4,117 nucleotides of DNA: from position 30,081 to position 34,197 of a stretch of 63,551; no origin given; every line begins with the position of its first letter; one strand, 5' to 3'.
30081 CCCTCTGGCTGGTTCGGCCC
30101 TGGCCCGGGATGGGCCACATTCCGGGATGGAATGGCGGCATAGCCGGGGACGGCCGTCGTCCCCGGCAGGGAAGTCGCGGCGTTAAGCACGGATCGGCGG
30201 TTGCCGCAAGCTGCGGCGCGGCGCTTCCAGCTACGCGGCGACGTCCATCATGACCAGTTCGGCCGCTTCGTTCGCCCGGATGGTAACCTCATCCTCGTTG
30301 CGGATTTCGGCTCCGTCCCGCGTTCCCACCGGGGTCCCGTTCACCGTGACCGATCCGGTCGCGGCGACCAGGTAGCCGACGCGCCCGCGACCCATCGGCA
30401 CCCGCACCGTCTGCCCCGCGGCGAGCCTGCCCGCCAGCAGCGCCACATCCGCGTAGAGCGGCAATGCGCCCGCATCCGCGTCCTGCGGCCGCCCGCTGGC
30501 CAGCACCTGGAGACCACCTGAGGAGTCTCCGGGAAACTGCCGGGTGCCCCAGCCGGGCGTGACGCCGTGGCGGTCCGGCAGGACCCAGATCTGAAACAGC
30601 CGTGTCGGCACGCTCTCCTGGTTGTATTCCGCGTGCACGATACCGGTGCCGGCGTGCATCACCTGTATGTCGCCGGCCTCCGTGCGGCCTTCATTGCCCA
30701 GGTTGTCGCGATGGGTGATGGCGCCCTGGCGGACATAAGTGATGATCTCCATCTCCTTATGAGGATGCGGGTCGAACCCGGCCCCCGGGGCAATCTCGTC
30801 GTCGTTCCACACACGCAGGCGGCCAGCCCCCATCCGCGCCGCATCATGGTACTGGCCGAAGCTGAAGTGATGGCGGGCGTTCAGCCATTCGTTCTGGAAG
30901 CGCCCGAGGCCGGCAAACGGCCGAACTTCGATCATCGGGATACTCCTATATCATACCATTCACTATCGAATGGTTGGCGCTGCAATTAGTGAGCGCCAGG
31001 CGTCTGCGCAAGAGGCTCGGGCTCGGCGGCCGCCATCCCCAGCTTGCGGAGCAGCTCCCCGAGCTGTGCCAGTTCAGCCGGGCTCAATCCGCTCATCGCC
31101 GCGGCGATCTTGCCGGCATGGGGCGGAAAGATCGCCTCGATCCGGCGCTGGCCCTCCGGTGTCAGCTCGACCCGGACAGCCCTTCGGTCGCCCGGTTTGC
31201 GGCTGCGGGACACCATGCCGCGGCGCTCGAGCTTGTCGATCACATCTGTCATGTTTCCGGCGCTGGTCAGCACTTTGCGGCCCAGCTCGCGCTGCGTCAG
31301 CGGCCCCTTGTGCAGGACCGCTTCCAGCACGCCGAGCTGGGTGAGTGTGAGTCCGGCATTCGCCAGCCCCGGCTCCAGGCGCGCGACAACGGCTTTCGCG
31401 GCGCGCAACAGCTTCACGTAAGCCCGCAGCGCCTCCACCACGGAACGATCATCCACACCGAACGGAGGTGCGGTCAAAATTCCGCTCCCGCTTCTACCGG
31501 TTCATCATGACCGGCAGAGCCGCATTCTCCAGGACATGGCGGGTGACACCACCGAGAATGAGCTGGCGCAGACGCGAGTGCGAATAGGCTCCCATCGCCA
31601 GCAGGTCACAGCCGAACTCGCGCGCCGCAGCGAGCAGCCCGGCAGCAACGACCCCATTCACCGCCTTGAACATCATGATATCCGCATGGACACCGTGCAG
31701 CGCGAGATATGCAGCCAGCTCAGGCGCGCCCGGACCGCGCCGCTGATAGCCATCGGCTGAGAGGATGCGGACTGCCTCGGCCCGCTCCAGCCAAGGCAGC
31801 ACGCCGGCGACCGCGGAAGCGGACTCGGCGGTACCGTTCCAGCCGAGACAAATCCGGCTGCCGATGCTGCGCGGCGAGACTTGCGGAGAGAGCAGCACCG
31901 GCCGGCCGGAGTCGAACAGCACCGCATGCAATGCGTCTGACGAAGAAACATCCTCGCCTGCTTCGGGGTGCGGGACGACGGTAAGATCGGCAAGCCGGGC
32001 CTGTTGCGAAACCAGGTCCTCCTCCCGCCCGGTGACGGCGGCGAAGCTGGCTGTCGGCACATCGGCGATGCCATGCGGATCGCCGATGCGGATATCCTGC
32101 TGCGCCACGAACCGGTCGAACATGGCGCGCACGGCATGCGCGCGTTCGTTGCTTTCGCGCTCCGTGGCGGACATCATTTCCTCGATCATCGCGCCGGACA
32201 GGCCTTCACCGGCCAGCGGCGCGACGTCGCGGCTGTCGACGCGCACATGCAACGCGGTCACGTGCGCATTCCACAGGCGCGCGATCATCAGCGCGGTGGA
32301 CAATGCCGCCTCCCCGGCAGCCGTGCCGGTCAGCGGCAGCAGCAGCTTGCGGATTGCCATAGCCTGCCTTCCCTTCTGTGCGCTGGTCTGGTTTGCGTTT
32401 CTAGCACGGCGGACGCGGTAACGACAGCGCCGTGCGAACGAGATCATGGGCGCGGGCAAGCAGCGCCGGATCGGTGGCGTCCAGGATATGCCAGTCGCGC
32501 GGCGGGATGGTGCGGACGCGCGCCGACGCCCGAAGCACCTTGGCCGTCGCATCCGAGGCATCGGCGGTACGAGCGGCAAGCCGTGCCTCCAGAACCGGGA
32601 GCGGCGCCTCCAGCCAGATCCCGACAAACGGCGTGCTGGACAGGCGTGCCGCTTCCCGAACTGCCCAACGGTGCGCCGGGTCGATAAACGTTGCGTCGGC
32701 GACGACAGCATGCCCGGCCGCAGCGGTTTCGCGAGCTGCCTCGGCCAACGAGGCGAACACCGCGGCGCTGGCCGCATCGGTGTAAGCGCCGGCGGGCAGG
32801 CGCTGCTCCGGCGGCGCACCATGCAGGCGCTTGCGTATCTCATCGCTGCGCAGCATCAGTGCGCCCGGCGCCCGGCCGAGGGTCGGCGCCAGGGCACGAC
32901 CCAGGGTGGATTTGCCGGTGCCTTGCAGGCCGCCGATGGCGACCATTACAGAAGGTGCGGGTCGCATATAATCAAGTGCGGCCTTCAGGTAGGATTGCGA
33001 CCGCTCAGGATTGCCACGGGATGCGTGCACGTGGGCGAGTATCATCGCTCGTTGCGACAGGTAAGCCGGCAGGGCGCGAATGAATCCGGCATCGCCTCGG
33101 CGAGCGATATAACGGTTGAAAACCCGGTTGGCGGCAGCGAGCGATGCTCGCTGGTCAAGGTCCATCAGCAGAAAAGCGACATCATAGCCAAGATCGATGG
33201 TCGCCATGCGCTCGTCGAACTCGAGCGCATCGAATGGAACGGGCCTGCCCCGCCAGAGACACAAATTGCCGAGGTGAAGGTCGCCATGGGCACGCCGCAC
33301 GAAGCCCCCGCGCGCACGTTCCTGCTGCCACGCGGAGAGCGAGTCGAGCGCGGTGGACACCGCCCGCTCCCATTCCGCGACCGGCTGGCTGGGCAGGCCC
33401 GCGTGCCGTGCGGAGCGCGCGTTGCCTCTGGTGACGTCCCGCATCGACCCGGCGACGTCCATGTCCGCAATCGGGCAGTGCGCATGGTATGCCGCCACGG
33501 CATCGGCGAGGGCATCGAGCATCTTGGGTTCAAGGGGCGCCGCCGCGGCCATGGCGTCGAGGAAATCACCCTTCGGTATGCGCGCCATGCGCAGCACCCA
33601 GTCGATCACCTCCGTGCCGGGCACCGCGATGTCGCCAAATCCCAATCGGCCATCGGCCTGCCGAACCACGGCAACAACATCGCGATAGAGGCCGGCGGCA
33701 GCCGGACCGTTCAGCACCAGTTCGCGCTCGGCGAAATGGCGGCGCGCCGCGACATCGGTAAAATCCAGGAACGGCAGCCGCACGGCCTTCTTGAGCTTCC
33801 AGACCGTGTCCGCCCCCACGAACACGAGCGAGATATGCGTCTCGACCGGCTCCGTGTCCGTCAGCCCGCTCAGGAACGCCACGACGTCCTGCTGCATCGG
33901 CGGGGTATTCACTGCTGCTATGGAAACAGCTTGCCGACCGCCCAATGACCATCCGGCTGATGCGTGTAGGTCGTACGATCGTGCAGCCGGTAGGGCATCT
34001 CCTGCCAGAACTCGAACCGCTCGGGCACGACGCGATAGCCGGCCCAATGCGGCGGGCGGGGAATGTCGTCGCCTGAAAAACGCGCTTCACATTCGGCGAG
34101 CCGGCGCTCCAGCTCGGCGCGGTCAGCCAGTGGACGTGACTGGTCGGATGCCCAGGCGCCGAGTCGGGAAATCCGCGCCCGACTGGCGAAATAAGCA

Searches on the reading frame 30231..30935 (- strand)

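Call 58: search_protein_families(library=pfam, proteins=[window:30231-30935:-], max_evalue=0.00001)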
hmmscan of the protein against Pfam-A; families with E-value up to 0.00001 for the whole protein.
window:30231-30935:- (234 aa): 2 families
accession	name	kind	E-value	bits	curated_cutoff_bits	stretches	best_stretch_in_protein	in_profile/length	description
PF02678.22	Pirin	-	9.4e-34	116.1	26.1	1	15-118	11-108/108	Pirin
PF17954.7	Pirin_C_2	-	3.2e-18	66.2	22.9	1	151-232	5-86/86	Quercetinase C-terminal cupin domain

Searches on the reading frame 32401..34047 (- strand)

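Call 58: search_protein_families(library=pfam, proteins=[window:32401-34047:-], max_evalue=0.00001)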
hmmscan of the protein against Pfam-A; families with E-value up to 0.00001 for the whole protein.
window:32401-34047:- (548 aa): 1 family
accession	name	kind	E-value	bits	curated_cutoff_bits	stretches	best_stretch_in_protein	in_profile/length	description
PF13671.12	AAA_33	-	1.1e-23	84.5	27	1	368-513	1-141/143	AAA domain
